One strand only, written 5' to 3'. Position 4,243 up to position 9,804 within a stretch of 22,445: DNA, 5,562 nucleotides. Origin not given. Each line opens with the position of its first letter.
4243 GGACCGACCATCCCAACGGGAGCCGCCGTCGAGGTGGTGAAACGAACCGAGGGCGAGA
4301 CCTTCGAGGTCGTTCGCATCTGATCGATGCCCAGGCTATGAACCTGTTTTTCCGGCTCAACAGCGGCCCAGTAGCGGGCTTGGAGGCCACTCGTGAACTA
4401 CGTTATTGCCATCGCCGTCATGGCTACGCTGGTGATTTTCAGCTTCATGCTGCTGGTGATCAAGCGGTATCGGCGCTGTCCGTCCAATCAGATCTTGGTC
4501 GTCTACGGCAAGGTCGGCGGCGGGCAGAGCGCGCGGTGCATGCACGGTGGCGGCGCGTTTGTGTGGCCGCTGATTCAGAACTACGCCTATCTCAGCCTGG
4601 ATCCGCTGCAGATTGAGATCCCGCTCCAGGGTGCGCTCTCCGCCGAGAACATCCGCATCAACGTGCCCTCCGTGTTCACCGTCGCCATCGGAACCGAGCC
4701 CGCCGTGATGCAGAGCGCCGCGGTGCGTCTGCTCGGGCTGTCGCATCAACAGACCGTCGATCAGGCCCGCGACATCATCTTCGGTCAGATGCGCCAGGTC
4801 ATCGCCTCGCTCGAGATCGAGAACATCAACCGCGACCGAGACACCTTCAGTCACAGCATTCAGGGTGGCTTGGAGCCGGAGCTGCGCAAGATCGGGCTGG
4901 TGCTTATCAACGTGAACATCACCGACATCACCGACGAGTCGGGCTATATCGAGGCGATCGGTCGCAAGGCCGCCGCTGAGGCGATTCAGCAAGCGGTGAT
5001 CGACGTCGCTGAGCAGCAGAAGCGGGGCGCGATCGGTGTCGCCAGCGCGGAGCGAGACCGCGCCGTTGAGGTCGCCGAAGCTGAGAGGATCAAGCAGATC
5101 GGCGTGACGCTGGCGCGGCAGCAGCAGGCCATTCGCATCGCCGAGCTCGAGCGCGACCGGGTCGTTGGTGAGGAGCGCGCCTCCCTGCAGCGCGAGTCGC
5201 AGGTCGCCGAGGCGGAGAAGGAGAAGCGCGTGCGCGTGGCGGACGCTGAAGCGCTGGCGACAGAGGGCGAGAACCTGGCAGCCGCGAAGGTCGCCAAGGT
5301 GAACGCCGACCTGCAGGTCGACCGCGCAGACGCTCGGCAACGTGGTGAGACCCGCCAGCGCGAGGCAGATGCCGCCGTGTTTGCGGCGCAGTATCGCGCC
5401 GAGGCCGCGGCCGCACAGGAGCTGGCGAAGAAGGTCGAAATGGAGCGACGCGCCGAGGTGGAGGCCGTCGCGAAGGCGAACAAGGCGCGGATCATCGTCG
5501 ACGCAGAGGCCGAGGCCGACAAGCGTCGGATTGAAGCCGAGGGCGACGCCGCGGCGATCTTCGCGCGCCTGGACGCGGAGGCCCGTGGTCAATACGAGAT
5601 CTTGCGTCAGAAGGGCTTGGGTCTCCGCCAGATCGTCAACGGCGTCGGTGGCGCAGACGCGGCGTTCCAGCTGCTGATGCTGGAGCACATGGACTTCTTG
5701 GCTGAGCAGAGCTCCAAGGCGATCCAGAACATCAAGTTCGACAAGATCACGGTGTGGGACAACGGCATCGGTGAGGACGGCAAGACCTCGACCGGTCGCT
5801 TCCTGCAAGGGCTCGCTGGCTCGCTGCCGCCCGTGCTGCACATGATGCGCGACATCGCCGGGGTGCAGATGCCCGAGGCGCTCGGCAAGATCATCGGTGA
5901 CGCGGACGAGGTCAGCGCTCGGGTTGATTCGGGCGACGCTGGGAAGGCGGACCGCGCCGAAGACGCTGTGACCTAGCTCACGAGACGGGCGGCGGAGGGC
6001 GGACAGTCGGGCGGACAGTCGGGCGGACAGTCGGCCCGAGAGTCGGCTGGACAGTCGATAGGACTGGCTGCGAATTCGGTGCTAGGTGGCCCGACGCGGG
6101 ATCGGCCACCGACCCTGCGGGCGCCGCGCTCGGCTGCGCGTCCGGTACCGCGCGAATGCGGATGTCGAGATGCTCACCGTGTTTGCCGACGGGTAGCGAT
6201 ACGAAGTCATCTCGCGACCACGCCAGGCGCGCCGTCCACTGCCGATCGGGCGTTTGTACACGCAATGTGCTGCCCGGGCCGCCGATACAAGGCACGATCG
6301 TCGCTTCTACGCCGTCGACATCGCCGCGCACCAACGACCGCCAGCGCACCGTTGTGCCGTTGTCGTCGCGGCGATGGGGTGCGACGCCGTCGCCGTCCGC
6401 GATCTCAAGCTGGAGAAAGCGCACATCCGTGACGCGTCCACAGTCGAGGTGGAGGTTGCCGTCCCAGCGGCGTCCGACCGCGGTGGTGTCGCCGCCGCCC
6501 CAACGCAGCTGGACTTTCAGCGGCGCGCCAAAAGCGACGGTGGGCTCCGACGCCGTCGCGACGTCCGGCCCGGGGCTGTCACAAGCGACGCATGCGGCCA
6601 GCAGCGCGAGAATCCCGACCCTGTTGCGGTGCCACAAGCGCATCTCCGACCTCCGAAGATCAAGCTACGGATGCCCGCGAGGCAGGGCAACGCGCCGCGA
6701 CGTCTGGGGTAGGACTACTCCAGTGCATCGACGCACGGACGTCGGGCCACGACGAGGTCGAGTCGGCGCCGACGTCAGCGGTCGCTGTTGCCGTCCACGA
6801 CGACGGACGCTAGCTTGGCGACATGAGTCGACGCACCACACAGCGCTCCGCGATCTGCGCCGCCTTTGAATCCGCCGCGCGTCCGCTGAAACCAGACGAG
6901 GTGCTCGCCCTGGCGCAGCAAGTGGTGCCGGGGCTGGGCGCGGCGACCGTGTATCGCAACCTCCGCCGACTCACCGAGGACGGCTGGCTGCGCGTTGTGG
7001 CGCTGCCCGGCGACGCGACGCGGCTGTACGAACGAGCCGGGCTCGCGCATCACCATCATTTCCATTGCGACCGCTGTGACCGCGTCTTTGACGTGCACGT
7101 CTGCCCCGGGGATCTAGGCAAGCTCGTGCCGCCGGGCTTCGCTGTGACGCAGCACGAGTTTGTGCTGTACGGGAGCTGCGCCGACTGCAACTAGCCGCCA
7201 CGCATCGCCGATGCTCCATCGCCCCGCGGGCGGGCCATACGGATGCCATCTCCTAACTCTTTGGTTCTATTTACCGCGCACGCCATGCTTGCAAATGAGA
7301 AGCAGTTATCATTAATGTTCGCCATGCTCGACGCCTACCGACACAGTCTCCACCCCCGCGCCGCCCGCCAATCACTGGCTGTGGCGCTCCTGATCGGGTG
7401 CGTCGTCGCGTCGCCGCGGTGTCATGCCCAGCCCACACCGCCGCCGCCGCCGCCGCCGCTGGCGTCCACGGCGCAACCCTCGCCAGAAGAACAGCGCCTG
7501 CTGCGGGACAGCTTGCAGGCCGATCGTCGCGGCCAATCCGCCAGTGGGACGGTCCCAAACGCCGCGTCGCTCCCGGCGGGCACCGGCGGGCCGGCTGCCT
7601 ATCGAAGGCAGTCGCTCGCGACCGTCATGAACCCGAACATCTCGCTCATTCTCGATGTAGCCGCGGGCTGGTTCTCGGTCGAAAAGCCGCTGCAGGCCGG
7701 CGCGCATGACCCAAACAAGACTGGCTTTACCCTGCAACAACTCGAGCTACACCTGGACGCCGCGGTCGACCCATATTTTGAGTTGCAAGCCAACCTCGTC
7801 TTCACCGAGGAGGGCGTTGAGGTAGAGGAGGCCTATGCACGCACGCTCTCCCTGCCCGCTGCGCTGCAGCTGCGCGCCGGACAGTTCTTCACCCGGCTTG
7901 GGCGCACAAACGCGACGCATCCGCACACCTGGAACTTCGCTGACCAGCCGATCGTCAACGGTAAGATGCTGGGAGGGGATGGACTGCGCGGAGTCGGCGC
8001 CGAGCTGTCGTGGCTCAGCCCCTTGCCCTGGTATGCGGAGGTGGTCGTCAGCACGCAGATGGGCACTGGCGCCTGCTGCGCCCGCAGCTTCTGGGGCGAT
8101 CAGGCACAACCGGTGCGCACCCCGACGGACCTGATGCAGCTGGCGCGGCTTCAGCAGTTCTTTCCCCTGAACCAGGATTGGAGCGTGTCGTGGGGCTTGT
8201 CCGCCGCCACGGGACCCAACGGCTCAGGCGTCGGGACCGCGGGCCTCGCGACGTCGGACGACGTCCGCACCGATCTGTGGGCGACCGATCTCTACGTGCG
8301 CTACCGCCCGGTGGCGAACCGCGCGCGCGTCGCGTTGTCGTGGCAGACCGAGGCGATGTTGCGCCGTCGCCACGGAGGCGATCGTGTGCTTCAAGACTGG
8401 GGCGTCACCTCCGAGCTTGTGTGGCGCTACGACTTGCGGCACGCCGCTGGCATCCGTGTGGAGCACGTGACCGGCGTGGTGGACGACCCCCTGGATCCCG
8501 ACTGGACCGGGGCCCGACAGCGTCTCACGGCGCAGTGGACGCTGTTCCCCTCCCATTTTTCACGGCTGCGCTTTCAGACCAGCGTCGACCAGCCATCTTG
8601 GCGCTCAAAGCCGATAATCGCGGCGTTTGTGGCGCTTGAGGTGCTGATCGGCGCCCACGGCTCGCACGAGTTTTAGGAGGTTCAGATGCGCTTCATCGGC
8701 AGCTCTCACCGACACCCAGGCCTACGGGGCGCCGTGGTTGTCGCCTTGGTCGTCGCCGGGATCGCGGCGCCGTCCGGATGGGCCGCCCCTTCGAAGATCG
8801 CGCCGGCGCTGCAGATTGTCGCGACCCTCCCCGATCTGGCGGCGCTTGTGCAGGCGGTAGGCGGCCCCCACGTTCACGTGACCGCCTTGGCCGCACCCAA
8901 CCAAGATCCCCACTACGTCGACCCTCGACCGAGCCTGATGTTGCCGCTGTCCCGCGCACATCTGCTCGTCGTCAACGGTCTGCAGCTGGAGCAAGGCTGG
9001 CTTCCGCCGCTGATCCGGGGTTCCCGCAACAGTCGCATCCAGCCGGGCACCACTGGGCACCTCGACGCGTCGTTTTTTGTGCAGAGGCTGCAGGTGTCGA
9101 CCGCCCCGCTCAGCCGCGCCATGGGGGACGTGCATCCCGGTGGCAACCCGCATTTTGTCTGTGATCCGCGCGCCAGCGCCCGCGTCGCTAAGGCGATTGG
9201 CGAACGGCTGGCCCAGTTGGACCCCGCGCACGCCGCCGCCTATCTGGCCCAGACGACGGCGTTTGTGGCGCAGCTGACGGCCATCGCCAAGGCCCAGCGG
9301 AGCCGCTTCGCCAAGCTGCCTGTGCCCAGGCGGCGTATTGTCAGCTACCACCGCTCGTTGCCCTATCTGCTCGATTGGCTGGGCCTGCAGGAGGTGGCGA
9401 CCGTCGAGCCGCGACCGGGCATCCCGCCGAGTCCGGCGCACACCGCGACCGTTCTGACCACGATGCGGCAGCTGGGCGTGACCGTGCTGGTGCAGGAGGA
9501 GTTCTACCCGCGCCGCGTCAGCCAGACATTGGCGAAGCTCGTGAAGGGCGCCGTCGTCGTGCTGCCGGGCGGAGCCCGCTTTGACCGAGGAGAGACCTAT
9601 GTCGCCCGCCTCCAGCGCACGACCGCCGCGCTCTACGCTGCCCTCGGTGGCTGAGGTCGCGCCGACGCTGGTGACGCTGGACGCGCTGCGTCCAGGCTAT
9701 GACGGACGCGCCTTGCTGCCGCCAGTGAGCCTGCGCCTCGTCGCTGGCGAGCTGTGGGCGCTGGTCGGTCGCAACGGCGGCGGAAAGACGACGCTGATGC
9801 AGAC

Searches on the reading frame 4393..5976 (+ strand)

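Call 17: search_protein_families(library=pfam, proteins=[window:4393-5976:+], max_evalue=0.001)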
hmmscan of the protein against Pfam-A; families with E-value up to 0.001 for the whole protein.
window:4393-5976:+ (527 aa): 1 family
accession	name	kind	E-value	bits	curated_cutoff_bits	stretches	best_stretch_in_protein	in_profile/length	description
PF01145.31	Band_7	-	1.3e-26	94.2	23.6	1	30-210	4-176/176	SPFH domain / Band 7 family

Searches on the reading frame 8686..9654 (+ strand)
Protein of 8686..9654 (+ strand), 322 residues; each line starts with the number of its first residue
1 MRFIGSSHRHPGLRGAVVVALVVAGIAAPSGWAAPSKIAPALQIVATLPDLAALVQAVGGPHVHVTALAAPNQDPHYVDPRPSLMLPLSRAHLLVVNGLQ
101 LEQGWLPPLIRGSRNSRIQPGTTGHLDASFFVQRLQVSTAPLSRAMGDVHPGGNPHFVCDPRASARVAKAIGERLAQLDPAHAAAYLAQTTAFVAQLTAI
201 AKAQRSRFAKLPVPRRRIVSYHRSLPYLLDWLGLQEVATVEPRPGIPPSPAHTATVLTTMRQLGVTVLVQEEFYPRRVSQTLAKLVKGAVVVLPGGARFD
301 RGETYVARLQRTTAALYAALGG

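Call 17: search_protein_families(library=pfam, proteins=[window:8686-9654:+], max_evalue=0.001)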
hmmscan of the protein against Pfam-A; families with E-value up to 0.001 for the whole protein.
window:8686-9654:+ (322 aa): 1 family
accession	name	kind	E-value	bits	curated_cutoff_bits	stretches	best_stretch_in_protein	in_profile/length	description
PF01297.22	ZnuA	-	2.4e-48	165.4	29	1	44-319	1-263/263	Zinc-uptake complex component A periplasmic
